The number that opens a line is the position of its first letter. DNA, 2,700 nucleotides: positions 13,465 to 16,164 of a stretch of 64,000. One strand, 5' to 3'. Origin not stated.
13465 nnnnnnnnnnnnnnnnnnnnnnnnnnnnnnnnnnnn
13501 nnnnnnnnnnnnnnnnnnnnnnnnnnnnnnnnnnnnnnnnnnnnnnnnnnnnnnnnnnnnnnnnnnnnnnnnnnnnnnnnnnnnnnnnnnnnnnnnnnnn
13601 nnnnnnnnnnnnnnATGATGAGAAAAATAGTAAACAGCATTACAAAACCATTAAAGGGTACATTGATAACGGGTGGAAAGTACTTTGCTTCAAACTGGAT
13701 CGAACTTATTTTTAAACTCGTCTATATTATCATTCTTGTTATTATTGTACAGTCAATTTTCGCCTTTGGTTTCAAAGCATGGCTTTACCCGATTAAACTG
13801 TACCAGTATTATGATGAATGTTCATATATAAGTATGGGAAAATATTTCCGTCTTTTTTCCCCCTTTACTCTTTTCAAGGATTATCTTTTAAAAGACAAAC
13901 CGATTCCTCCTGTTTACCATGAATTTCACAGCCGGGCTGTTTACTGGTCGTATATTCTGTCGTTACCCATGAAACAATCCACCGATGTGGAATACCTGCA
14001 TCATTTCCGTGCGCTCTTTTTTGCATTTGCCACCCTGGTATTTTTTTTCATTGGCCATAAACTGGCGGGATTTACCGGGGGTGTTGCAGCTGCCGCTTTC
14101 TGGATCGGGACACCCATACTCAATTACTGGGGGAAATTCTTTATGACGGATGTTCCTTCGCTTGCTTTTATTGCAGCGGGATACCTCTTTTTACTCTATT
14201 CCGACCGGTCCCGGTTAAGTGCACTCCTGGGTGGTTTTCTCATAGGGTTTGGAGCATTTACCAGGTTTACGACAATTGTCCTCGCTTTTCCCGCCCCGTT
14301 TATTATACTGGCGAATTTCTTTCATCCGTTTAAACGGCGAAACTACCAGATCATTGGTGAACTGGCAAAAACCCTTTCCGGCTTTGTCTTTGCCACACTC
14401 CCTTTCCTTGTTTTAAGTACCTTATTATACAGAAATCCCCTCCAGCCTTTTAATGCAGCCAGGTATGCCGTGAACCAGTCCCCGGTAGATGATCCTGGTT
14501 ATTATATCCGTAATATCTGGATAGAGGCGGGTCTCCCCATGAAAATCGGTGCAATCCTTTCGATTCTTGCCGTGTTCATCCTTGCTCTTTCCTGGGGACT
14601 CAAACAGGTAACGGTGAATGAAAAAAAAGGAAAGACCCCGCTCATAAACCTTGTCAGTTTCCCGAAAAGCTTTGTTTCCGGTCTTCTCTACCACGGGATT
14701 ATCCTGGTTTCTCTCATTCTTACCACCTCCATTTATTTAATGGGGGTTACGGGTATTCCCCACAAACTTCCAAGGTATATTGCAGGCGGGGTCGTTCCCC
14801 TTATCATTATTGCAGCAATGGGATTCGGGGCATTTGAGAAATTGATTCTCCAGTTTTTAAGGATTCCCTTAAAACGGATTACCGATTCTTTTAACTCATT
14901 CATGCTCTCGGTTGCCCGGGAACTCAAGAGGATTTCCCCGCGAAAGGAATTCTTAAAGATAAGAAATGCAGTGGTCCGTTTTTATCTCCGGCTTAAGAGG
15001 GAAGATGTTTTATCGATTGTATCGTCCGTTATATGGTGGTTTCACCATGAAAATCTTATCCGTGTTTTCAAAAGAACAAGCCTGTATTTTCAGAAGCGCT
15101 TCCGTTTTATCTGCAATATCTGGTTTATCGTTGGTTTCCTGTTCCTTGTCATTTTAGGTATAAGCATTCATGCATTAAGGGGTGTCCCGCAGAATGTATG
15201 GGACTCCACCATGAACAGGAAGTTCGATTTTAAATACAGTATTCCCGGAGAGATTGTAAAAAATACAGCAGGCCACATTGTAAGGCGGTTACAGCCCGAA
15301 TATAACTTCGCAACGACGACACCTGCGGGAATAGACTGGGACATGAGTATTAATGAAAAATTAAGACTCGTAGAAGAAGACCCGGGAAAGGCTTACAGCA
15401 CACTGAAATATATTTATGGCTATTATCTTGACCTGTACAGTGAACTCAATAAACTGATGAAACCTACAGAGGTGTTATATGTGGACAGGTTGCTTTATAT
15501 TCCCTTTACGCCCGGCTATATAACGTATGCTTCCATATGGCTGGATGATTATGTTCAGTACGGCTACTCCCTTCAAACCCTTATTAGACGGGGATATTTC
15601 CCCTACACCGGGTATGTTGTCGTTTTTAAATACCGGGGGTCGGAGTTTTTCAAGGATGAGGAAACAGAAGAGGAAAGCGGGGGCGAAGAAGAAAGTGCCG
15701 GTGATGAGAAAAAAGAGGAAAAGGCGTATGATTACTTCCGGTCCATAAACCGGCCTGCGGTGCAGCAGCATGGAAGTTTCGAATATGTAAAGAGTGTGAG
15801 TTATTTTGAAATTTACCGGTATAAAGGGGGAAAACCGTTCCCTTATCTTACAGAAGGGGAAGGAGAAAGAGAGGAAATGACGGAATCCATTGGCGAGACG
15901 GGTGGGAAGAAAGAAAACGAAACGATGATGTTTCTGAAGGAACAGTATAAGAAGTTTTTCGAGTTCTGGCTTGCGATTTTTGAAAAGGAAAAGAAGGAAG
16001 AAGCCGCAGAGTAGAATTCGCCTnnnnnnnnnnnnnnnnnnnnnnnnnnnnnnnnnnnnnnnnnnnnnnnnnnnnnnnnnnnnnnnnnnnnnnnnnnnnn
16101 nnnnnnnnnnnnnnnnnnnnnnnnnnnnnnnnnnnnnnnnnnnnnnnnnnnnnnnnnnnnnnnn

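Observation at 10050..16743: Six translationally coupled genes: LeuB-family dehydrogenase → GT2 → methyltransferase → flippase-like → ArnT/PMT-like GT-C → 4Fe-4S protein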

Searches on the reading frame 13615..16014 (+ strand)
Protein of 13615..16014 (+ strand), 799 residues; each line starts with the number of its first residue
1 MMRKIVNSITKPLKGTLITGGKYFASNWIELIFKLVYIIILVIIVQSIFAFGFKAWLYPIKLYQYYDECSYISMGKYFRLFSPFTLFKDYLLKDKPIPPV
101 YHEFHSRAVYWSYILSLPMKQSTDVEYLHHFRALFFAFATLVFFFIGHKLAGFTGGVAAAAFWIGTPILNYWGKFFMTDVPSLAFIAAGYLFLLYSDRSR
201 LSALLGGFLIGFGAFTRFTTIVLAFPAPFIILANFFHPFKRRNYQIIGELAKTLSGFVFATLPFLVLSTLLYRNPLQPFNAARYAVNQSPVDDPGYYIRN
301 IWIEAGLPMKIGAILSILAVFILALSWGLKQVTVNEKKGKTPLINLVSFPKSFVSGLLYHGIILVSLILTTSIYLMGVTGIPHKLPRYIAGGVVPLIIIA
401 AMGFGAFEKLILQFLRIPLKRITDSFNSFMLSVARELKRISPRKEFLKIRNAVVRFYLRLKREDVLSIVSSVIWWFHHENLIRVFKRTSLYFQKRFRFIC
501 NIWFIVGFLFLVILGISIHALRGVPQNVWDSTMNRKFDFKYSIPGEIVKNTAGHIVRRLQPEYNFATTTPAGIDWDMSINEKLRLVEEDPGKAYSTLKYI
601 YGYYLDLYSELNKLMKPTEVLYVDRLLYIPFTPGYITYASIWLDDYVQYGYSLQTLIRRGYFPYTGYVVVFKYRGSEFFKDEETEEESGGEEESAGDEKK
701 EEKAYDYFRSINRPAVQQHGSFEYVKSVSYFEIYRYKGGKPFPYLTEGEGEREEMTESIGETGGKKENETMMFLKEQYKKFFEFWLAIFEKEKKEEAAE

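Call 3: search_protein_families(library=pfam, proteins=[window:13615-16014:+], max_evalue=0.01)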
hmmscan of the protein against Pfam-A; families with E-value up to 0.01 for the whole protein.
window:13615-16014:+ (799 aa): 1 family
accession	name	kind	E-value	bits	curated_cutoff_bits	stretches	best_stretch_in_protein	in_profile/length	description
PF13231.12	PMT_2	-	7.8e-06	26.6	26.1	1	130-234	26-132/160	Dolichyl-phosphate-mannose-protein mannosyltransferase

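Call 4: search_protein_families(library=ncbifam, proteins=[window:13615-16014:+], max_evalue=0.01)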
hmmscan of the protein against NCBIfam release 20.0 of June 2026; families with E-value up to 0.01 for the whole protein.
window:13615-16014:+ (799 aa): 0 families

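Call 25: find_homologous_proteins(query=window:13615-16014:+, max_evalue=0.001)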
Query window:13615-16014:+ (799 aa): 14 proteins with E <= 0.001 among 8000 candidates.
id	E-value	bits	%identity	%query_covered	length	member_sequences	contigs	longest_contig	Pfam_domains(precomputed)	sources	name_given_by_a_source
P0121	0.0e+0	1816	100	100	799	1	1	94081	PF13231.13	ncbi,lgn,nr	ncbi:MAG: glycosyltransferase family 39 protein [Spirochaetales bacterium]|nr:glycosyltransferase fa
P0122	0.0e+0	1309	72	100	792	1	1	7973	-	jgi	jgi:hypothetical protein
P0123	0.0e+0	1147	65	100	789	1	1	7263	-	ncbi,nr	ncbi:MAG: glycosyltransferase family 39 protein [Spirochaetales bacterium]|nr:glycosyltransferase fa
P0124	1.1e-158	548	52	49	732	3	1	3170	-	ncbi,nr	ncbi:MAG: glycosyltransferase family 39 protein [Spirochaetes bacterium]|nr:glycosyltransferase fami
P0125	1.4e-151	525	39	90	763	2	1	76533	PF13231.13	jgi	jgi:hypothetical protein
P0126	2.3e-147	511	49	52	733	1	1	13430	-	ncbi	-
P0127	1.9e-143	498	48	49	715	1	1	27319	-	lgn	-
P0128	9.9e-140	486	46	53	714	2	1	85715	-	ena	-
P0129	1.8e-136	475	46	47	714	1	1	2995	-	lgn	-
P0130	1.3e-135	472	49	46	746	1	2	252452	PF13231.13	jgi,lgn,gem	-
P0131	1.0e-129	452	36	90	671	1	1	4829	-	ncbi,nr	ncbi:MAG: hypothetical protein MJB14_12700 [Spirochaetes bacterium]|nr:hypothetical protein [Spiroch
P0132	2.2e-128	448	50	49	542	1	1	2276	-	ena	-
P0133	1.8e-116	409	44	49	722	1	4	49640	-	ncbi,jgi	jgi:hypothetical protein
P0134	2.5e-114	401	49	43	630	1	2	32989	-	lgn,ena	-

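Call 26: find_encoding_contigs(protein=P0122, flank=10000, max_places=2)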
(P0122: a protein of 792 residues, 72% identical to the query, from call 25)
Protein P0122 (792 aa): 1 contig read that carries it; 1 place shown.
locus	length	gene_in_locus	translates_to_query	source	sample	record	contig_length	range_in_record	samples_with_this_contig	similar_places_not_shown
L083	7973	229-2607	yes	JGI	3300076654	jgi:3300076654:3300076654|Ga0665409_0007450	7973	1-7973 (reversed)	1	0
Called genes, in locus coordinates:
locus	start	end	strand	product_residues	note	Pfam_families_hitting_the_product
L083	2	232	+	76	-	?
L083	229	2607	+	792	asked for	-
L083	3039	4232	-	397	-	PF01011:PQQ (weak), PF13360:PQQ_2, PF13570:Beta-prop_ACSF4, PF24796:WDR55 (faint), PF13570:Beta-prop_ACSF4, PF13360:PQQ_2, PF13360:PQQ_2, PF13570:Beta-prop_ACSF4, +3 more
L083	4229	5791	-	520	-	PF13510:Fer2_4, PF14691:Fer4_20, PF00890:FAD_binding_2 (weak), PF01266:DAO (weak), PF03486:HI0933_like (faint), PF07992:Pyr_redox_2 (weak), PF12831:FAD_oxidored (weak), PF13450:NAD_binding_8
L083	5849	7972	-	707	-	?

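Call 27: find_encoding_contigs(protein=P0123, flank=10000, max_places=2)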
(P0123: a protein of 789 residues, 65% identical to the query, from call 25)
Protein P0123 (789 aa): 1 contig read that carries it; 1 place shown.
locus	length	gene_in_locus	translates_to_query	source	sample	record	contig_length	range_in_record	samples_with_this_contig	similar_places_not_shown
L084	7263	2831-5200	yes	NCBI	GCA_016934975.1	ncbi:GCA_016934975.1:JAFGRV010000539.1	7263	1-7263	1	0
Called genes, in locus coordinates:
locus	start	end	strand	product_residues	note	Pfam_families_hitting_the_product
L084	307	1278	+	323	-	PF00535:Glycos_transf_2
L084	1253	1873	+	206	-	PF13489:Methyltransf_23, PF13847:Methyltransf_31, PF08241:Methyltransf_11, PF08242:Methyltransf_12, PF13649:Methyltransf_25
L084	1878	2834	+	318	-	-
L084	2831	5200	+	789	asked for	-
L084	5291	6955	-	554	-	PF00501:AMP-binding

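Call 28: find_encoding_contigs(protein=P0125, flank=10000, max_places=2)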
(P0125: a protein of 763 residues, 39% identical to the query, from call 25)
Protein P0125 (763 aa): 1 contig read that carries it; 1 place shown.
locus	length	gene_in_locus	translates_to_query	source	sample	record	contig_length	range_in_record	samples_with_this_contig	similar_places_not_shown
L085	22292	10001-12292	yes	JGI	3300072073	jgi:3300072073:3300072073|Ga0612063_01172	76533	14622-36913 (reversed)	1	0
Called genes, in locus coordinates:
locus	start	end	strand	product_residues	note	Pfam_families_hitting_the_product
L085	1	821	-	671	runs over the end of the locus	PF00012:HSP70, PF06723:MreB_Mbl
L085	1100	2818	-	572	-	PF13600:DUF4140, PF13598:DUF4139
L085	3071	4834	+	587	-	PF00501:AMP-binding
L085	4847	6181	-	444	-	PF05496:RuvB_N, PF00004:AAA, PF07728:AAA_5 (weak), PF13173:AAA_14 (faint), PF16193:AAA_assoc_2, PF12002:MgsA_C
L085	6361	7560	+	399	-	PF01553:Acyltransferase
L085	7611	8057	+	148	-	PF04536:TPM_phosphatase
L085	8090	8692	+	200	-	PF04011:LemA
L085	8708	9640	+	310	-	PF04536:TPM_phosphatase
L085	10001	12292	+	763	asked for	PF13231:PMT_2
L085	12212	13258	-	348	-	PF03706:LPG_synthase_TM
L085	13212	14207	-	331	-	PF00535:Glycos_transf_2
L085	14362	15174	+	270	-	PF01978:TrmB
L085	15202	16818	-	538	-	PF20154:LNT_N, PF00795:CN_hydrolase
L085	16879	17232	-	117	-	PF07238:PilZ (weak)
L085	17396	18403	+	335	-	PF01936:NYN, PF18475:PIN7 (faint)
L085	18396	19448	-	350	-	PF00072:Response_reg, PF01339:CheB_methylest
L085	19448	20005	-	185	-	PF03975:CheD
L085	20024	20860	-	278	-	PF03705:CheR_N, PF01739:CheR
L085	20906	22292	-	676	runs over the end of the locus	PF00015:MCPsignal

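Call 29: find_encoding_contigs(protein=P0130, flank=8000, max_places=2)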
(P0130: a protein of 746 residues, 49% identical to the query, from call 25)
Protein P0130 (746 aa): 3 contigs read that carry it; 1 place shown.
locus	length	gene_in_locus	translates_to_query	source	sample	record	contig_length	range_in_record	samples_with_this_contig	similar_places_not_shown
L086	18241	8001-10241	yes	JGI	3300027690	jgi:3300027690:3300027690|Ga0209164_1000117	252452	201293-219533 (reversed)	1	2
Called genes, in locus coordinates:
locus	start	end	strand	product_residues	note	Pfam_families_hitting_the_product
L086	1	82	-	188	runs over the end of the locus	-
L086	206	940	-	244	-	-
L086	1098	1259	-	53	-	-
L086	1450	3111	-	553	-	PF00485:PRK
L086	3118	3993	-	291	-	PF00701:DHDPS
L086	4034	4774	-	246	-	PF01113:DapB_N, PF05173:DapB_C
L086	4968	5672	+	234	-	PF08551:DUF1751, PF01694:Rhomboid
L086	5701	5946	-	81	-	PF06769:YoeB_toxin (weak), PF15781:ParE-like_toxin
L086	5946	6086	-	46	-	-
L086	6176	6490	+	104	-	PF05534:HicB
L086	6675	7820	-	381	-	PF13529:Peptidase_C39_2 (faint), PF14399:BtrH_N, PF16169:DUF4872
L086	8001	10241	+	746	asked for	PF13231:PMT_2 (weak)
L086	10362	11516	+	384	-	PF00465:Fe-ADH, PF13685:Fe-ADH_2, PF25137:ADH_Fe_C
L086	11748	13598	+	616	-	PF00933:Glyco_hydro_3, PF01915:Glyco_hydro_3_C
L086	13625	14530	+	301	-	PF00528:BPD_transp_1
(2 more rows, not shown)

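Call 30: find_encoding_contigs(protein=P0128, flank=8000, max_places=2)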
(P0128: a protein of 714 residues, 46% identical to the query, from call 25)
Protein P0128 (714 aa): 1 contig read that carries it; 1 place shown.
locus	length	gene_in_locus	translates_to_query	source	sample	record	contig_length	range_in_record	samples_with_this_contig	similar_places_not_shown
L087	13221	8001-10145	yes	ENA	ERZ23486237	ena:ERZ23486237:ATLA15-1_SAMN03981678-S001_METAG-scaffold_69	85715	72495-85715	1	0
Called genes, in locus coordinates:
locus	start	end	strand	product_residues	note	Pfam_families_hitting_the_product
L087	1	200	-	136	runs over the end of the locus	-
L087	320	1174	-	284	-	PF23023:Anti-Pycsar_Apyc1, PF00753:Lactamase_B, PF12706:Lactamase_B_2 (faint)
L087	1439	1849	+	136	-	PF00293:NUDIX, PF14815:NUDIX_4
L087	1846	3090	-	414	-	PF00180:Iso_dh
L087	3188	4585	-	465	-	-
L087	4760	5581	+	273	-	PF00929:RNase_T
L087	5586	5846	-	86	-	-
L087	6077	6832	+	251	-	-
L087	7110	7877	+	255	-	PF01784:DUF34_NIF3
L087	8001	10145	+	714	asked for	-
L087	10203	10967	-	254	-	PF02578:Cu-oxidase_4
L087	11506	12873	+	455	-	PF11638:DnaA_N (weak), PF00308:Bac_DnaA, PF00004:AAA (weak), PF08299:Bac_DnaA_C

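Call 31: find_encoding_contigs(protein=P0133, flank=8000, max_places=2)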
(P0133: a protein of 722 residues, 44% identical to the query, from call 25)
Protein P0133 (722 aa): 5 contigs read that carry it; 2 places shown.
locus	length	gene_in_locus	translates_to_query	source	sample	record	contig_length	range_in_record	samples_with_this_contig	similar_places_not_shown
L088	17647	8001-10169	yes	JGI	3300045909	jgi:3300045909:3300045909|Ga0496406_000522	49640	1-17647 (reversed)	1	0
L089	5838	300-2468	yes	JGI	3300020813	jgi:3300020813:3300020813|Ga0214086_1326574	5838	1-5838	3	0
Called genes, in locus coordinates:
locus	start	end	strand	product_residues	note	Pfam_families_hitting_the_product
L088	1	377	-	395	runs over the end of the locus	PF13347:MFS_2 (weak), PF07690:MFS_1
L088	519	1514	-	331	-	PF00356:LacI, PF00532:Peripla_BP_1, PF13407:Peripla_BP_4, PF13377:Peripla_BP_3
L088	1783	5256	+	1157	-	PF04392:ABC_sub_bind, PF13188:PAS_8 (weak), PF13426:PAS_9, PF00989:PAS, PF08448:PAS_4 (weak), PF13426:PAS_9 (weak), PF07536:HWE_HK (weak), PF07568:HisKA_2, +2 more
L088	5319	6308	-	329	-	PF01145:Band_7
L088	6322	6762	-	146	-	PF01957:NfeD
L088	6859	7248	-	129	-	PF01609:DDE_Tnp_1 (weak), PF13586:DDE_Tnp_1_2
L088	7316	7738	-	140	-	PF13340:DUF4096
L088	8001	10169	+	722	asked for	-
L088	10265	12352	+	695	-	PF00990:GGDEF, PF00563:EAL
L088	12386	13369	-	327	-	PF00108:Thiolase_N, PF08545:ACP_syn_III, PF08541:ACP_syn_III_C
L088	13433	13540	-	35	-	-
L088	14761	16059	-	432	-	PF00795:CN_hydrolase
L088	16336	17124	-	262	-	PF04909:Amidohydro_2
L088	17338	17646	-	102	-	?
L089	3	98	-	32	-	?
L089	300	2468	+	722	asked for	-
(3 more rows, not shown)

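Call 42: search_protein_representatives(protein=window:13615-16014:+)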
Query: 799 residues. Proteins with E-value up to 0.001 (for the whole library): 28; up to 1e-10: 4; up to 1e-30: 4. The best 28 are listed.
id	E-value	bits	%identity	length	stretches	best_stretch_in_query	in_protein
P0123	0.0e+00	1147.1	67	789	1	1-798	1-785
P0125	4.3e-152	524.7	48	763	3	27-337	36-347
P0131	3.3e-130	452.3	42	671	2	74-461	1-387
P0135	8.5e-118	411.3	37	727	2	31-417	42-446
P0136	1.9e-08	49.6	30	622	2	132-316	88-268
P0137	4.9e-08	48.2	30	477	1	36-405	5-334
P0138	1.6e-07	46.6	32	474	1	106-281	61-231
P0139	2.1e-07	46.2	32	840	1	114-294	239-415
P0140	3.0e-06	42.4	49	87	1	21-75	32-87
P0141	1.9e-05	39.7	28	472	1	107-300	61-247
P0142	2.3e-05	39.4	29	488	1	127-319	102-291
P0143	3.4e-05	38.8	30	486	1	133-405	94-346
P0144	3.5e-05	38.8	30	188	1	136-242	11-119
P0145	4.3e-05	38.5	29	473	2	47-301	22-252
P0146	7.7e-05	37.7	35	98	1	590-683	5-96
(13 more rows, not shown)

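Call 45: search_solved_structures(query=window:13615-16014:+, max_evalue=10, show_alignments=1)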
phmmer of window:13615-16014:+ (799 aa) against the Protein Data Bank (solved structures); distinct sequences matched with E-value up to 10: 0.
